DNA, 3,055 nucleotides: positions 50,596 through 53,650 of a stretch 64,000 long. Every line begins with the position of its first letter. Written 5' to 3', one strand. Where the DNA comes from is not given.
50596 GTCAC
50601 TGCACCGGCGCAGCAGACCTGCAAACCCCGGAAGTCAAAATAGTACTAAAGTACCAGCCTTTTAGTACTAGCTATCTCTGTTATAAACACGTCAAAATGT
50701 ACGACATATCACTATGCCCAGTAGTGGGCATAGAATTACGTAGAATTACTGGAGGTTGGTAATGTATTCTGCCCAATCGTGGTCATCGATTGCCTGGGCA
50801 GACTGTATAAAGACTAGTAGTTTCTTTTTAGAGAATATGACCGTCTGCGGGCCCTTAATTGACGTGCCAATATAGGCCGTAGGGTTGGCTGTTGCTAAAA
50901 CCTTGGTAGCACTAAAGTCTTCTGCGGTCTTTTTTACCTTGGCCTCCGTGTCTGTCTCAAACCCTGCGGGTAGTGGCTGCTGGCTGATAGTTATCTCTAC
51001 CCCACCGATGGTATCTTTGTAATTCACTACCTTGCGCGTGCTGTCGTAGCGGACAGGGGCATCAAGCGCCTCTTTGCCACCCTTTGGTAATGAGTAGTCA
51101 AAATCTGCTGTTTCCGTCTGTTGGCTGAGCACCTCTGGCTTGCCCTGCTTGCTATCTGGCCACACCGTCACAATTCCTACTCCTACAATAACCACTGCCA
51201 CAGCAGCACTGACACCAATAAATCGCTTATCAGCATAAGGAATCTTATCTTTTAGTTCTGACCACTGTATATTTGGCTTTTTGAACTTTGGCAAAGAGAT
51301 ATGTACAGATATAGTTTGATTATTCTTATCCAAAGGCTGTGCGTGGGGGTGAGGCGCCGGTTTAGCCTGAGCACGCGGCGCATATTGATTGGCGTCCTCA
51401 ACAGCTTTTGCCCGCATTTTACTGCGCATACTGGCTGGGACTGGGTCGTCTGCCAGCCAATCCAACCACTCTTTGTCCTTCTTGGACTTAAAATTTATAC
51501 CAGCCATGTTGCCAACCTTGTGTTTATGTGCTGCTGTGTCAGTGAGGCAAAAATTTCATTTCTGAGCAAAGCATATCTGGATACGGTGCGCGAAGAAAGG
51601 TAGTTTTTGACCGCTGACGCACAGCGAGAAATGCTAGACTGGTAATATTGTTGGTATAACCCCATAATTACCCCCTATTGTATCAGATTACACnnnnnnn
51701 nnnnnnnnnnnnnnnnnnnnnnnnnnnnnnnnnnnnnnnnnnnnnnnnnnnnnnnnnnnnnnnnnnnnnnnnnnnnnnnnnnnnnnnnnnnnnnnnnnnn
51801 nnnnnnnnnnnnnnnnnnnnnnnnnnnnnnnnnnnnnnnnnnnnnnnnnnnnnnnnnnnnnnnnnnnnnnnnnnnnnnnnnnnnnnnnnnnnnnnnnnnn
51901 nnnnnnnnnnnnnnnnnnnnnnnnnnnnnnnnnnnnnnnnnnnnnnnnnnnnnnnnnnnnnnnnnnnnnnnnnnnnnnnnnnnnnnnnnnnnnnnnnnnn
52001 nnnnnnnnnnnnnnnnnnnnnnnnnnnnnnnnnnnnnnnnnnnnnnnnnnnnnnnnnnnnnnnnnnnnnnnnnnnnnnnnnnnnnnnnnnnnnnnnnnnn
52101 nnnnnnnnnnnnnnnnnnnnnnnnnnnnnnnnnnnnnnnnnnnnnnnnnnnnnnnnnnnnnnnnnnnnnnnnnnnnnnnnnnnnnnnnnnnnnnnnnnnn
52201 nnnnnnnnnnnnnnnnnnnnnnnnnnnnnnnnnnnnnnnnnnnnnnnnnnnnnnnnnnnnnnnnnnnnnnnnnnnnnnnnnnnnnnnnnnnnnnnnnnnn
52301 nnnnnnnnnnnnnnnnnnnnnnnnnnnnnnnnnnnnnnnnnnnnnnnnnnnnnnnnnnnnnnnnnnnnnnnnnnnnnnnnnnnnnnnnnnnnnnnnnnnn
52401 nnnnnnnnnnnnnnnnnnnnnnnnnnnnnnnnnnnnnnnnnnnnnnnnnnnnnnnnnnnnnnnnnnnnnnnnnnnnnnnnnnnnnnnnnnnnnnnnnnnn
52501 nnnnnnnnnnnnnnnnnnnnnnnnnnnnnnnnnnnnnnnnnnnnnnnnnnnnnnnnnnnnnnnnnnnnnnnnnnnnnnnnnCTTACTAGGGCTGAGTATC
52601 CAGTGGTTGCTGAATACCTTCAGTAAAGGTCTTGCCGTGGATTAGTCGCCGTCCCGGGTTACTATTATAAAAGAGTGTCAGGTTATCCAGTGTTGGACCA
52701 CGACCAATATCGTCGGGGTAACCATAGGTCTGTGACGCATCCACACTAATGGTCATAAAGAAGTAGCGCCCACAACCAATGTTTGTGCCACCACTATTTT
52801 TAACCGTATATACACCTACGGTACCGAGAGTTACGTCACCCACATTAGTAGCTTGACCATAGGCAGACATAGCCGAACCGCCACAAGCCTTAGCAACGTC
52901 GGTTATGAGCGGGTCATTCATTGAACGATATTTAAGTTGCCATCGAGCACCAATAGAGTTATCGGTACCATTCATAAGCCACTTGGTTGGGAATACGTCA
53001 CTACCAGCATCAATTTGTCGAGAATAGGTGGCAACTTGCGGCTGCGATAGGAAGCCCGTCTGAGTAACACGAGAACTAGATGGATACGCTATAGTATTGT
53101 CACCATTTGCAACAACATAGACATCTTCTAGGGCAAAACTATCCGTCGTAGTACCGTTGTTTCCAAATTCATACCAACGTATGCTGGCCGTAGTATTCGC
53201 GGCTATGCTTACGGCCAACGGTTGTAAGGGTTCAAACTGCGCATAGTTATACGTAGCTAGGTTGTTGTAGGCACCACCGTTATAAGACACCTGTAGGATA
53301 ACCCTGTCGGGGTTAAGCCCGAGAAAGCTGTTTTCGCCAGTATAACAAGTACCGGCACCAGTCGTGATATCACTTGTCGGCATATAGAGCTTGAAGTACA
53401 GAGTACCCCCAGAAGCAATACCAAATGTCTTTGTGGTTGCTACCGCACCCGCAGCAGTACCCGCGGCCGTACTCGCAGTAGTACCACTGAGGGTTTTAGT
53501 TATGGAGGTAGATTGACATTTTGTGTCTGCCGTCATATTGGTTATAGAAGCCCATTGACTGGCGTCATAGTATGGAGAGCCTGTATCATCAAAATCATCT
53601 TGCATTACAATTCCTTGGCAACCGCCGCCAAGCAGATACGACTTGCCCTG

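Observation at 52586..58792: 2068-aa protein with exactly 18 Kelch-like blades, enough for three six-bladed propellers, many followed by Cys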

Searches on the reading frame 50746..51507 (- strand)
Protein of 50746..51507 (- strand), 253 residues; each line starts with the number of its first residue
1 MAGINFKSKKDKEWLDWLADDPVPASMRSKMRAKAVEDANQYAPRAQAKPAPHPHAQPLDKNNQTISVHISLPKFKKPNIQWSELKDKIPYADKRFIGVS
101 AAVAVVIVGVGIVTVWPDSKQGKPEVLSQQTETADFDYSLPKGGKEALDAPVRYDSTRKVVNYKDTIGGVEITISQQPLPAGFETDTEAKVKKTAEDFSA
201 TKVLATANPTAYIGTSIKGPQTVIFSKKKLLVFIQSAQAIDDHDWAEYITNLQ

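Call 7: search_protein_families(library=pfam, proteins=[window:50746-51507:-], max_evalue=0.01)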
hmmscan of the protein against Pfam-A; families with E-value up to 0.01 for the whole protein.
window:50746-51507:- (253 aa): 0 families

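Call 24: search_protein_families(library=ncbifam, proteins=[window:50746-51507:-], max_evalue=0.01)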
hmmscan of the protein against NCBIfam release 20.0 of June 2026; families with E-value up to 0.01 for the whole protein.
window:50746-51507:- (253 aa): 0 families

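Call 60: search_protein_families(library=phrogs, proteins=[window:50746-51507:-], max_evalue=0.001)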
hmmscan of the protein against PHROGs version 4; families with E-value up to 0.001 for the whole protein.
window:50746-51507:- (253 aa): 0 families

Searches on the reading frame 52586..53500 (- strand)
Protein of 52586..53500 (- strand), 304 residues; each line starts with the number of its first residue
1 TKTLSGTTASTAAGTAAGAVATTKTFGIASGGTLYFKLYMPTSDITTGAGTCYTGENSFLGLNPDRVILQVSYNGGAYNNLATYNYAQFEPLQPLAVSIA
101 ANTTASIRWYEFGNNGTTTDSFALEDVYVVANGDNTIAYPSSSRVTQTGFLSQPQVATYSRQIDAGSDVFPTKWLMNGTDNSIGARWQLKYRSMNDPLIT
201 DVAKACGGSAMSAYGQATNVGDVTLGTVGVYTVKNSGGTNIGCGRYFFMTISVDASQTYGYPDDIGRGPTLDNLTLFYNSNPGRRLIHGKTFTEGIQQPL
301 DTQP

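Call 21: search_protein_families(library=pfam, proteins=[window:52586-53500:-], max_evalue=1)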
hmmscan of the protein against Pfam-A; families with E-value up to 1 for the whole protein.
window:52586-53500:- (304 aa): 1 family
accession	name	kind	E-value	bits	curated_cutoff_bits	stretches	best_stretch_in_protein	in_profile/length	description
PF21471.3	Reelin_subrepeat-B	-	4.2e-06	27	27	1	21-129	27-126/127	Reelin subrepeat B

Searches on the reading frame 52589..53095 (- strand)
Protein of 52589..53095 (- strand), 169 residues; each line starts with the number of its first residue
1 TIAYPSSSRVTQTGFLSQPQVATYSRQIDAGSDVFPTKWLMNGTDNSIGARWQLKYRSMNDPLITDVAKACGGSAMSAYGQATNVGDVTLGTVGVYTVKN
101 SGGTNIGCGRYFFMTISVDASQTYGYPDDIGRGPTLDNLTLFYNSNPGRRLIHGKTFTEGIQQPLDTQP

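Call 55: search_solved_structures(query=A6, max_evalue=10)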
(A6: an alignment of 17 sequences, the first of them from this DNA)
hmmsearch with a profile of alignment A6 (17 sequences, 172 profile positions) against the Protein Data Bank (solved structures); distinct sequences matched with E-value up to 10: 0.

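Call 57: search_protein_families(library=pfam, alignment_id=A6, max_evalue=1)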
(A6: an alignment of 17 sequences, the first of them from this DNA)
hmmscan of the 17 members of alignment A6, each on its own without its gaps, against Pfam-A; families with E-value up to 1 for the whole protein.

A. member 1, seq(169 aa): 0 families

B. families by the number of members that match (of 17 scanned): 0 families

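Call 67: search_protein_representatives(alignment_id=A6)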
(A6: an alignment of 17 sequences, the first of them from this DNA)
Query: 17 sequences, 172 profile positions. Proteins with E-value up to 0.001 (for the whole library): 228; up to 1e-10: 88; up to 1e-30: 64. The best 150 are listed.
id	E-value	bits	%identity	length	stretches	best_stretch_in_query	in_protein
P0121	1.1e-88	311.6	-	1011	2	3-170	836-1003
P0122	5.6e-88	309.3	-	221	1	5-170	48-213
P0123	3.2e-86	303.6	-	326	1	5-167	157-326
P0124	1.3e-83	295.1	-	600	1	4-171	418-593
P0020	4.0e-83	293.5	-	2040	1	7-170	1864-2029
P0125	9.0e-83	292.4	-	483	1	6-171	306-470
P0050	1.6e-82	291.6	-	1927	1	6-170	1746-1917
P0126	1.3e-81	288.6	-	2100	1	6-171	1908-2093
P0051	8.4e-81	286.0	-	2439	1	4-167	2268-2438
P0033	9.5e-81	285.8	-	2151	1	5-171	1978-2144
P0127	8.3e-78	276.2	-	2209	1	2-170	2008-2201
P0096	2.7e-77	274.6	-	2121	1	3-170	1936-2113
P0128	4.7e-74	264.0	-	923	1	3-170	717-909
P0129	4.7e-72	257.5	-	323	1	1-166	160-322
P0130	4.8e-71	254.2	-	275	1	8-167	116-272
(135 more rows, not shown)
